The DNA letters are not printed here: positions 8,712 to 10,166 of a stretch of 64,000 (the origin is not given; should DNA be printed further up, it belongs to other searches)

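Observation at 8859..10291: Two-gene cassette: small hydrophobic protein plus DUF3883-like nuclease-fold protein, a candidate uncharacterised defence or abortive-infection module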

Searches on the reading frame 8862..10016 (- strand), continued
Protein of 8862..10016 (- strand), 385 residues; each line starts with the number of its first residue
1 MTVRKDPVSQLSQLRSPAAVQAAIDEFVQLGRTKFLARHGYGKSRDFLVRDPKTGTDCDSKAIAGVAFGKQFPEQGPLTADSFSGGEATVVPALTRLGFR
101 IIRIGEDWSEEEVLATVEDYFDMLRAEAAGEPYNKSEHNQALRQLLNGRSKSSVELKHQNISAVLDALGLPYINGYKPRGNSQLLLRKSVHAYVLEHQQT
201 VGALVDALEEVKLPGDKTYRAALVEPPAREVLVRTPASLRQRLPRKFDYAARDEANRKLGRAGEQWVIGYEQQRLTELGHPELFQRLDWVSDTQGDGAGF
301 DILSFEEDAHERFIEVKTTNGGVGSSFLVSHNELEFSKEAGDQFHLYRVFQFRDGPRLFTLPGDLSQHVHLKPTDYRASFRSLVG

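Call 62: search_protein_families(proteins=[L012:4328-6019:+, L012:6016-6747:+, L012:6719-7816:+, L012:9226-10179:+, L012:10172-11536:+, L015:8168-9907:+, L015:11330-15835:+, L016:8127-9392:+, L016:12081-15557:+, L016:15554-19183:+], library=padloc, max_evalue=0.00001)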
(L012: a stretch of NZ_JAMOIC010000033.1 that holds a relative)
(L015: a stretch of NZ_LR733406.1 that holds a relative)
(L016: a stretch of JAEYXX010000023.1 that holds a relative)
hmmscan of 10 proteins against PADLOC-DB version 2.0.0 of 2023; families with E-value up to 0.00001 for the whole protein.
L012:4328-6019:+ (563 aa): 19 families
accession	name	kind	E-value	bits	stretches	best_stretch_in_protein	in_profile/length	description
PDLC00638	ZorA2|ZorA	-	3.8e-205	680.8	1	16-562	1-534/545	MotA/ExbB/TolQ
PDLC00640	ZorA2|ZorA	-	1.4e-136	454.6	2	19-365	3-346/590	MotA/ExbB/TolQ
PDLC00636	ZorA2|ZorA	-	6.2e-77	257.4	2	32-425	10-389/461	MotA/ExbB/TolQ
PDLC00637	ZorA2|ZorA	-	6.7e-73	243.9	2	34-436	17-389/420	MotA/ExbB/TolQ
PDLC00639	ZorA2|ZorA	-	3.7e-56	189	1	37-417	36-383/494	MotA/ExbB/TolQ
PDLC00635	ZorA2|ZorA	-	2.5e-36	123.7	2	55-165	40-153/505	MotA/ExbB/TolQ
PDLC00598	ZorA1|ZorA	-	9.2e-18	62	2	60-129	127-200/663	MotA/ExbB/TolQ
PDLC00601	ZorA1|ZorA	-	4.2e-16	56.7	1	62-121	136-201/699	MotA/ExbB/TolQ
PDLC00603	ZorA1|ZorA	-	8.5e-14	49.1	1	60-188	129-254/727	MotA/ExbB/TolQ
PDLC00648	ZorA3|ZorA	-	1.2e-13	48.8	1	328-560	202-437/692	MotA/ExbB/TolQ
PDLC00602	ZorA1|ZorA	-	4.2e-13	46.9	1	61-126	128-196/648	MotA/ExbB/TolQ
PDLC00599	ZorA1|ZorA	-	2.1e-12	44.6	1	60-130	125-200/631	MotA/ExbB/TolQ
PDLC00597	ZorA1|ZorA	-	3.4e-09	34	1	61-533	108-502/683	MotA/ExbB/TolQ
PDLC00596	ZorA1|ZorA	-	2.6e-08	31.1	1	61-123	158-222/583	MotA/ExbB/TolQ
PDLC03865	LmuB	-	8.9e-08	28.8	1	207-539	544-853/1007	-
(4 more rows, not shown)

L012:6016-6747:+ (243 aa): 7 families
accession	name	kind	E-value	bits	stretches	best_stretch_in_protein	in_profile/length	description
PDLC00641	ZorB2|ZorB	-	1.6e-97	323.8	1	10-237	6-236/238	MotB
PDLC00609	ZorB1|ZorB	-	2.3e-52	175.8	1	10-235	8-226/232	MotB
PDLC00608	ZorB1|ZorB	-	3.1e-22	77.1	1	10-224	6-226/243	MotB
PDLC00611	ZorB1|ZorB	-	5.2e-18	63.6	1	8-223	6-213/240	MotB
PDLC00610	ZorB1|ZorB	-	8.6e-17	59.5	1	10-228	6-239/254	MotB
PDLC00612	ZorB1|ZorB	-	7.7e-11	40.1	1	57-228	92-271/293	MotB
PDLC00651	ZorB3|ZorB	-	3.2e-06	24.8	1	15-226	10-205/215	MotB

L012:6719-7816:+ (365 aa): 5 families
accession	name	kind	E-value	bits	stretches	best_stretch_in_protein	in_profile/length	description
PDLC00645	ZorE2|ZorE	-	1.2e-145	483.2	1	5-365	1-366/375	HNH endonuclease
PDLC00642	ZorE2|ZorE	-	1.5e-78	262.1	1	35-283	36-282/283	HNH endonuclease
PDLC00646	ZorE2|ZorE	-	1.1e-75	251.3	1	5-162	1-155/162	HNH endonuclease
PDLC00643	ZorE2|ZorE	-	1.6e-55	186.4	1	43-275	47-278/282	HNH endonuclease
PDLC00644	ZorE2|ZorE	-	9.3e-23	79.2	1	90-278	83-259/267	HNH endonuclease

L012:9226-10179:+ (317 aa): 0 families

L012:10172-11536:+ (454 aa): 0 families

L015:8168-9907:+ (579 aa): 0 families

L015:11330-15835:+ (1501 aa): 8 families
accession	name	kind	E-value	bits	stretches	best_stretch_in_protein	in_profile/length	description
PDLC03968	TmtA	-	0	1343.7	1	9-1495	7-1482/1486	-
PDLC03966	TmtA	-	3.3e-19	66.3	1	52-367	19-379/1655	-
PDLC03965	TmtA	-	2.6e-15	53.5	1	83-547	34-519/1370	-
PDLC03972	TmtA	-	1.7e-12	44.3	1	85-204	47-154/1302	-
PDLC03964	TmtA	-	1.6e-08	31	0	85-171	52-141/1538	-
PDLC03969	TmtA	-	2.2e-08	30.2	0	843-917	729-805/1563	-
PDLC03967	TmtA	-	3.7e-08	30.2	1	85-161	44-122/1063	-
PDLC03970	TmtA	-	8.4e-06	22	0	71-156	55-136/1552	-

L016:8127-9392:+ (421 aa): 0 families

L016:12081-15557:+ (1158 aa): 0 families

L016:15554-19183:+ (1209 aa): 44 families (the best 25 are shown)
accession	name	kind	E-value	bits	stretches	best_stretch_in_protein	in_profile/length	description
PDLC03802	RTasHel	-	2.1e-32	110.8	1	329-468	143-273/675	DRT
PDLC00117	GajB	-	2.8e-30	103.4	2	339-473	179-307/604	UrvD helicase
PDLC00119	GajB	-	1.2e-25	88.5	1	368-470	206-302/565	UrvD helicase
PDLC00132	GajB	-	8.1e-24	82.2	1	340-467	176-298/625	UrvD helicase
PDLC00138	GajB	-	5.9e-22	76.1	1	371-466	211-302/581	UrvD helicase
PDLC00103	GajB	-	6.4e-21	72.9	2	347-467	180-294/612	UrvD helicase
PDLC00129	GajB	-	1.9e-20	71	1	352-473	195-313/594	UrvD helicase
PDLC00127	GajB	-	2.7e-20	70.4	1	338-463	161-284/594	UrvD helicase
PDLC00122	GajB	-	3.3e-20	70.5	1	377-465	159-244/502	UrvD helicase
PDLC00121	GajB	-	4.8e-20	69.6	1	344-467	169-282/565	UrvD helicase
PDLC00123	GajB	-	4.2e-19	66.6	1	377-462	173-253/540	UrvD helicase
PDLC00107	GajB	-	9.9e-19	65.4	2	371-456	206-286/587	UrvD helicase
PDLC00114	GajB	-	4.9e-18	63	1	347-474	184-305/635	UrvD helicase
PDLC00112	GajB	-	6e-18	62.8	1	345-468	175-295/581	UrvD helicase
PDLC00130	GajB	-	1.2e-17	61.5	1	369-471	194-293/589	UrvD helicase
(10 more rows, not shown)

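Call 63: search_protein_families(proteins=[L018:5100-8042:+, L018:8343-9782:+, L019:2028-6362:+, L019:6355-7368:+, L021:3959-9697:-, L025:11613-13721:+, L025:8558-9385:+, L031:7208-8962:+, L017:11673-14462:+, L020:6572-9907:+], library=padloc, max_evalue=0.00001)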
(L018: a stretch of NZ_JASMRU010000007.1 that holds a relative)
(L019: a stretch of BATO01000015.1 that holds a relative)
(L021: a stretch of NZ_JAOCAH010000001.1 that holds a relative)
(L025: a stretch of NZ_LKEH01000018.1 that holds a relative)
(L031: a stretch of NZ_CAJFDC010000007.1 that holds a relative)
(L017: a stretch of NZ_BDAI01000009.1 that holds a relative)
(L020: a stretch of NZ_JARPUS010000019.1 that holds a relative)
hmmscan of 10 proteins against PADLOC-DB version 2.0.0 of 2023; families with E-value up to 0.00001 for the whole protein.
L018:5100-8042:+ (980 aa): 9 families
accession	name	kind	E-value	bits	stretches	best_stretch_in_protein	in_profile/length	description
PDLC03040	REase_I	-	5.5e-87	290.6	1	3-930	2-970/1029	Type I restriction enzyme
PDLC03044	REase_I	-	1.1e-49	167.3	2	80-524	80-524/1034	Type I restriction enzyme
PDLC03041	REase_I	-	6.8e-49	164.7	2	231-671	293-742/1099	Type I restriction enzyme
PDLC03048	REase_I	-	3.1e-48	162.6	2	100-551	84-525/976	Type I restriction enzyme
PDLC03046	REase_I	-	5.9e-26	88.7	2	126-327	123-334/1025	Type I restriction enzyme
PDLC03045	REase_I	-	3.2e-19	66.4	1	138-457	137-467/995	Type I restriction enzyme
PDLC02707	PbeA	-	5.7e-10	36.4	1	248-451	248-445/672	PbeA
PDLC02704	PbeA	-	9.2e-08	29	1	252-461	254-460/682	PbeA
PDLC03597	REase_MTase_IIG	-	1.4e-06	24.1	1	248-327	163-239/1646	Type IIG restriction enzyme-methyltransferase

L018:8343-9782:+ (479 aa): 2 families
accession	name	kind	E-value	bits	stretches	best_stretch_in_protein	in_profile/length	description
PDLC03829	ZacB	-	2.3e-06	24.7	1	83-205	269-394/586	-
PDLC02607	DrmC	-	6.7e-06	23.6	0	117-159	202-244/265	DrmC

L019:2028-6362:+ (1444 aa): 7 families
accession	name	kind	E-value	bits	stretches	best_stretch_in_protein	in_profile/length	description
PDLC00578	JetC3|JetC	-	0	1205.9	1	1-1436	1-1443/1451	DUF3584 domain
PDLC00579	JetC3|JetC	-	4.1e-81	271.5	1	4-1415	5-1414/1453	DUF3584 domain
PDLC00588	JetC3|JetC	-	1e-39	134.2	1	24-1413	41-1429/1484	DUF3584 domain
PDLC00589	JetC3|JetC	-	3.9e-27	92.4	2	1327-1427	1346-1442/1486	DUF3584 domain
PDLC00582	JetC3|JetC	-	5.9e-17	58.8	1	203-1022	185-999/1472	DUF3584 domain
PDLC00581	JetC3|JetC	-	1.1e-13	48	1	241-925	257-924/1473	DUF3584 domain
PDLC00583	JetC3|JetC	-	3.9e-08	29.6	0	36-1018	32-1020/1471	DUF3584 domain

L019:6355-7368:+ (337 aa): 4 families
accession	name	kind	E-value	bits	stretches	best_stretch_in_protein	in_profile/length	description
PDLC00594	JetD3|JetD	-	1.1e-79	266.4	1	9-327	10-334/345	DUF2239; DUF2220 domain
PDLC00592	JetD3|JetD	-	1.5e-23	81.6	1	113-328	109-339/346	DUF2239; DUF2220 domain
PDLC00591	JetD3|JetD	-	7.9e-23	79.3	1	114-325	119-344/350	DUF2239; DUF2220 domain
PDLC00593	JetD3|JetD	-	4.9e-16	56.9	1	94-277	100-292/347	DUF2239; DUF2220 domain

L021:3959-9697:- (1912 aa): 7 families
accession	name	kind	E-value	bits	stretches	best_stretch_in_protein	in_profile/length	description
PDLC02194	Hhe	-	0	1514.4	2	231-1908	207-1894/1911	-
PDLC05009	PDC-S37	-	0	1263.8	3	1081-1830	640-1372/1550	-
PDLC03920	MkoA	-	2.2e-20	70.6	2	1390-1653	790-1077/1112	-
PDLC03924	MkoC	-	2.2e-16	57.2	1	1392-1650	670-942/1136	-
PDLC03921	MkoA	-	3.9e-11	39.4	0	1391-1431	1295-1335/1607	-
PDLC04140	mad8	-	5.2e-07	27.5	1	459-522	27-100/314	mads_8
PDLC05035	PDC-S53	-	8.6e-06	22.1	0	463-510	514-559/900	-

L025:11613-13721:+ (702 aa): 0 families

L025:8558-9385:+ (275 aa): 0 families

L031:7208-8962:+ (584 aa): 0 families

L017:11673-14462:+ (929 aa): 9 families
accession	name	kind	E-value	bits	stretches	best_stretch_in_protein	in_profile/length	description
PDLC03924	MkoC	-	5.9e-42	141.8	2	582-762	771-966/1136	-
PDLC03920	MkoA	-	1.6e-38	130.7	1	205-746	616-1081/1112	-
PDLC05009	PDC-S37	-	1.6e-38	130.2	2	208-462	297-543/1550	-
PDLC03921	MkoA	-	1.9e-25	86.8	2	509-764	1297-1588/1607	-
PDLC02194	Hhe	-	1.6e-21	73.4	2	207-322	428-543/1911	-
PDLC00117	GajB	-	2.7e-07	27.5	0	206-272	17-84/604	UrvD helicase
PDLC00104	GajB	-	1.8e-06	25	0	685-741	508-565/574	UrvD helicase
PDLC00112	GajB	-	4.1e-06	23.7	0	224-272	23-74/581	UrvD helicase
PDLC01734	typeIV_RecD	-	7.4e-06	22.5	0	205-255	340-390/763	RecD_0_IVD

L020:6572-9907:+ (1111 aa): 6 families
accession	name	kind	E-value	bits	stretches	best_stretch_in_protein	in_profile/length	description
PDLC02707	PbeA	-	9.8e-15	52.2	1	177-316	265-403/672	PbeA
PDLC02704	PbeA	-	4.9e-10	36.5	1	154-377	248-451/682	PbeA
PDLC03659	mREase_IV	-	1.2e-08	31.4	0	399-492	463-554/945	Type IV methyl-directed restriction enzyme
PDLC01770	Cas3g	-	8.2e-08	29.2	0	395-501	251-350/733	-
PDLC01252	Cas3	-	5.4e-07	27.4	1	185-520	4-312/324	CAS-I; effector_G3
PDLC00938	Cas3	-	7.6e-07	26.7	1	185-505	4-336/358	CRISPR-associated helicase Cas3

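Call 70: search_dna_similar(query=L011:4476-9590:+, collection=plasmids, mode=protein, max_rows=15, max_evalue=1e-20)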
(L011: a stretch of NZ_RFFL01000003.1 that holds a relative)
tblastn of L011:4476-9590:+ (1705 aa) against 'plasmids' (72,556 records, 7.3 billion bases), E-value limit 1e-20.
Records with a match: 229; places in all: 244; records where one place covers at least 80% of the query: 21.
Best place of each record, by identity: <60% 229.
By first word of the organism name: Thermus 19; Pseudoalteromonas 13; Escherichia 9; Rhizobium 8; Paraburkholderia 8; Deinococcus 7; Vibrio 7; Nostoc 5; Phocaeicola 5; Caballeronia 5; and 89 more.
By predicted mobility (MOB-suite, as given by PLSDB): non-mobilizable 186; mobilizable 28; conjugative 15.
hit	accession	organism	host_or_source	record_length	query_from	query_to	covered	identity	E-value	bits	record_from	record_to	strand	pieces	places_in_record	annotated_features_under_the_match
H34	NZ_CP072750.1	Thiothrix fructosivorans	cell culture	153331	8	1703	99%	43.7%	0e+0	1246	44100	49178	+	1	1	RecQ family ATP-dependent DNA helicase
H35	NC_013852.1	Allochromatium vinosum DSM 180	-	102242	3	1702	100%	41.8%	0e+0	1111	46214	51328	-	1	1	RecQ family ATP-dependent DNA helicase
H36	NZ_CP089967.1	Cereibacter azotoformans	Owen's River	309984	12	1700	99%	41.0%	0e+0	1133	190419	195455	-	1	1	RecQ family ATP-dependent DNA helicase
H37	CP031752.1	Cereibacter sphaeroides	cell culture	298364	12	1700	99%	41.0%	0e+0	1125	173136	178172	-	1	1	RecQ family ATP-dependent DNA helicase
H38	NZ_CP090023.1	Cereibacter azotoformans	cell culture,Aquaculture sediment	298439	12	1700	99%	41.0%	0e+0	1125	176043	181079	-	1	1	RecQ family ATP-dependent DNA helicase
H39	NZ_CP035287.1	Paracoccus versutus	whole organism,soil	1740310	8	1700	99%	40.8%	0e+0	1124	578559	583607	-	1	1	none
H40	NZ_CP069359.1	Microvirga sp. VF16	Vachellia farnesiana,Cell culture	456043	8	1703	99%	40.4%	0e+0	1118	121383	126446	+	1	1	RecQ family ATP-dependent DNA helicase | hypothetical protein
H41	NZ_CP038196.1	Paracoccus versutus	single cell,soil adjacent to the roots ...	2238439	8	1700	99%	40.5%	0e+0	1121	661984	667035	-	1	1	none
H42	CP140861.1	Rhizobium ruizarguesonis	Trifolium pratense,whole organism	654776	12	1703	99%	40.3%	0e+0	1082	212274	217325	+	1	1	RecQ family ATP-dependent DNA helicase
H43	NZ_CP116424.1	Sulfitobacter faviae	Hexacorallia,culture,Cold water coral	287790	10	1703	99%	40.1%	0e+0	1125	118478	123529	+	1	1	RecQ family ATP-dependent DNA helicase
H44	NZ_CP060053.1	Croceicoccus marinus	prokaryote,marine sediment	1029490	8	1703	99%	39.7%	0e+0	1121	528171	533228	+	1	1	none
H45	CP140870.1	Rhizobium ruizarguesonis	Trifolium pratense,whole organism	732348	12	1703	99%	39.8%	0e+0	1080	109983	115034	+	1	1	RecQ family ATP-dependent DNA helicase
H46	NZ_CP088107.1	Rhizobium ruizarguesonis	cell culture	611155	12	1703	99%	39.8%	0e+0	1080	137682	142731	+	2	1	none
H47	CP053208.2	Rhizobium leguminosarum bv. trifolii TA1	Trifolium spumosum L. (Annual ...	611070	12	1703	99%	39.8%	0e+0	1080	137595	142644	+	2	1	none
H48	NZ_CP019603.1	Croceicoccus marinus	-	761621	8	1658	97%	40.1%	0e+0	1099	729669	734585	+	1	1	none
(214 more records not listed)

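Call 71: profile_search(alignment_id=A4)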
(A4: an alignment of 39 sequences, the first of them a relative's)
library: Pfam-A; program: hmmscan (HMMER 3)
A. the first sequence (537 residues): domains with independent E <= 10: 2; with E <= 0.001: 1
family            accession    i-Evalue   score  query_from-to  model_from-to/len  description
NOV_C             PF13020.12    2.4e-18    66.4     414-510         1-89/91  Protein NO VEIN, C-terminal
DPC2              PF25195.1         7.9     7.4     129-161        59-89/105  Diatom pyrenoid component 2
B. every sequence of the alignment scanned on its own (39 sequences): families by number of members that match
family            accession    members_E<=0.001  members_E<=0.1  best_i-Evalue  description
NOV_C             PF13020.12                39              39        4.1e-24  Protein NO VEIN, C-terminal
EVE               PF01878.24                 3               3        1.0e-08  EVE domain
Extensin_1        PF02095.21                 0               1        6.1e-03  Extensin-like protein
T7SS_signal       PF21725.3                  0               1        5.8e-02  Putative T7SS secretion signal domain
SecDF_P1_head     PF22599.2                  0               1        7.1e-02  SecDF, P1 head subdomain
DUF2508           PF10704.14                 0               1        9.2e-02  Protein of unknown function (DUF2508)

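Call 72: get_annotated_region(hit=H34, flank=5000)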
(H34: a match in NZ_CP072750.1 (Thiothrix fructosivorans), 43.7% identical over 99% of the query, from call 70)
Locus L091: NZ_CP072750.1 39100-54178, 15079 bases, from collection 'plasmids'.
description: Thiothrix fructosivorans strain ATCC 49748 plasmid pTfr153, complete sequence
organism: Thiothrix fructosivorans (NCBI taxid 111770)
taxonomy: Bacteria; Pseudomonadota; Gammaproteobacteria; Thiotrichales; Thiotrichaceae; Thiothrix; Thiothrix fructosivorans
host: -; source: cell culture; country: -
typing (MOB-suite, as given by PLSDB): non-mobilizable
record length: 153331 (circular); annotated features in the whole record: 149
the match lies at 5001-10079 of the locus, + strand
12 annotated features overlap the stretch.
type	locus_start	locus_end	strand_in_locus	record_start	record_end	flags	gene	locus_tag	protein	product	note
CDS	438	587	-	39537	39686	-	-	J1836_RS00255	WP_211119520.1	hypothetical protein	-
CDS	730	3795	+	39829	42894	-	-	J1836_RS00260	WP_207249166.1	cellulase family glycosylhydrolase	GO:0071704 - organic substance metabolic process [Evidence IEA]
CDS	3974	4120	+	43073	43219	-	-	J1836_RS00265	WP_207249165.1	hypothetical protein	-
CDS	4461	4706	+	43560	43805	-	-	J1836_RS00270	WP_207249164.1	helix-turn-helix domain-containing protein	-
CDS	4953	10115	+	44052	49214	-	-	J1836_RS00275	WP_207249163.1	RecQ family ATP-dependent DNA helicase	GO:0006310 - DNA recombination [Evidence IEA]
CDS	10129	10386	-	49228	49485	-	-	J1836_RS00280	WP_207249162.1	hypothetical protein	-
CDS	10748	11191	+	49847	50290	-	-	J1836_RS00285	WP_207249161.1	hypothetical protein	-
CDS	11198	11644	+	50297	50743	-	-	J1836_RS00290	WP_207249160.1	hypothetical protein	-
CDS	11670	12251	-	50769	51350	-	-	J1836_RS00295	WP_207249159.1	3'-5' exonuclease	-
CDS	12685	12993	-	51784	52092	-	-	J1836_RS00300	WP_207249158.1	hypothetical protein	-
CDS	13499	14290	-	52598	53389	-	-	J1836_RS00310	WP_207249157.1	WYL domain-containing protein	-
CDS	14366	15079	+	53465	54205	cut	-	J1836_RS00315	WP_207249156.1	CRISPR-associated endoribonuclease Cas6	-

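Call 73: get_annotated_region(hit=H36, flank=5000)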
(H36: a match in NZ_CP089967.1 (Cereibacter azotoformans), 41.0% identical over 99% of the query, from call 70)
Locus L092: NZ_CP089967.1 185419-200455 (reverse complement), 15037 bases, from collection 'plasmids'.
description: Cereibacter azotoformans strain ORIO plasmid pORIO1, complete sequence
organism: Cereibacter azotoformans (NCBI taxid 43057)
taxonomy: Bacteria; Pseudomonadota; Alphaproteobacteria; Rhodobacterales; Paracoccaceae; Cereibacter; Cereibacter azotoformans
host: -; source: Owen's River; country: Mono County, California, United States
typing (MOB-suite, as given by PLSDB): non-mobilizable; replicon rep_cluster_252
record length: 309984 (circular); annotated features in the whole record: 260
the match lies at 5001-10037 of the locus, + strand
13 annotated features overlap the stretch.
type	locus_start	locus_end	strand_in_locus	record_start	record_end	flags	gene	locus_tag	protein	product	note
CDS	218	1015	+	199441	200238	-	-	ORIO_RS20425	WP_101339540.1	hypothetical protein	-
CDS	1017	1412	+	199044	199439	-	-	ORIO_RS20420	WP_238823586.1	hypothetical protein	-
CDS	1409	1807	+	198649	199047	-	-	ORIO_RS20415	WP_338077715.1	H-NS histone family protein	-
CDS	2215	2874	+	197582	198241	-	-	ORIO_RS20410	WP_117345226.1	hypothetical protein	-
CDS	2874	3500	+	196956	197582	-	-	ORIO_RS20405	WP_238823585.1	RES family NAD+ phosphorylase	-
CDS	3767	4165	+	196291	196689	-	-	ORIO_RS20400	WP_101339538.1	H-NS histone family protein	-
CDS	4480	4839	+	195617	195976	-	-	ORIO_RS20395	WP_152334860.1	hypothetical protein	-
CDS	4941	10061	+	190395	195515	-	-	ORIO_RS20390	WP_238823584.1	RecQ family ATP-dependent DNA helicase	GO:0006310 - DNA recombination [Evidence IEA]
CDS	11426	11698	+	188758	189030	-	-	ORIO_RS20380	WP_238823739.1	BrnT family toxin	-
CDS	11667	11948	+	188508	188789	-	-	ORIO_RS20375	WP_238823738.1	helix-turn-helix domain-containing protein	-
CDS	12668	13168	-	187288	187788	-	-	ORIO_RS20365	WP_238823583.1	hypothetical protein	-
CDS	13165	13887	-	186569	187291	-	-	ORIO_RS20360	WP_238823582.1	LuxR C-terminal-related transcriptional regulator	GO:0006355 - regulation of DNA-templated transcription [Evidence IEA]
CDS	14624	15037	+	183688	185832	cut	-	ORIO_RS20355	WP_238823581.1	hypothetical protein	-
